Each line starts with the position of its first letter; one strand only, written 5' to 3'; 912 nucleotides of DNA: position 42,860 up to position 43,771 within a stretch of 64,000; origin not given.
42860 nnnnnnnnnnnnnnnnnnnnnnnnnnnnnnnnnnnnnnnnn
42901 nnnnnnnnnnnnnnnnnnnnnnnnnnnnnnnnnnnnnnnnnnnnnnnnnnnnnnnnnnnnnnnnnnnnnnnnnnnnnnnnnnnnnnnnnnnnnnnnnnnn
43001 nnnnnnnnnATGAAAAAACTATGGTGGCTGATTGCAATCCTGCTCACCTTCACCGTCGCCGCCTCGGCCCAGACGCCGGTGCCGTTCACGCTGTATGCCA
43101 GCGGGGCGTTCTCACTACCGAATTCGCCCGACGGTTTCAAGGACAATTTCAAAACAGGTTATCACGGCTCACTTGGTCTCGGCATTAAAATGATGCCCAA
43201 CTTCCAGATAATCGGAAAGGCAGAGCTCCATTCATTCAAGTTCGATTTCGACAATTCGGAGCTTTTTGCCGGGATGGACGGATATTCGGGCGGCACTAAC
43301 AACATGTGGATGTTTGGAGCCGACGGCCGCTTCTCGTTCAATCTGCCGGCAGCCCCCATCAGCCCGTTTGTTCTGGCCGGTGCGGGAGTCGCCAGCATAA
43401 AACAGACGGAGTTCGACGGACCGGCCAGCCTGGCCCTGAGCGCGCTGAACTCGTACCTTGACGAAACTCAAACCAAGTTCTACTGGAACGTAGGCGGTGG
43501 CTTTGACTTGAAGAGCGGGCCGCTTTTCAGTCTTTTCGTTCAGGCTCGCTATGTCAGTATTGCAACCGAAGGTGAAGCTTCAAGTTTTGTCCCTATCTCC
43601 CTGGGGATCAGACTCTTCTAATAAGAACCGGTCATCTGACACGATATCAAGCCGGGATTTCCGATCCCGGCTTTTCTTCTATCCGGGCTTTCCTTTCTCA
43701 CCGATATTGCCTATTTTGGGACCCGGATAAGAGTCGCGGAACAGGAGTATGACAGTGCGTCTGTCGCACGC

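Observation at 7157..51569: Recurrent GTTMA-N15/16-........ promoter-like motif in five intergenic regions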

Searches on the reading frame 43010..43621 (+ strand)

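Call 11: search_protein_families(library=pfam, proteins=[window:43010-43621:+])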
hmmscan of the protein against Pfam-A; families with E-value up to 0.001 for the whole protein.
window:43010-43621:+ (203 aa): 1 family
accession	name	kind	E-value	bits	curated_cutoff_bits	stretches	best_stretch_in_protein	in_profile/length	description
PF13505.12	OMP_b-brl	-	9.9e-10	39.3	28.7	1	9-186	4-160/175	Outer membrane protein beta-barrel domain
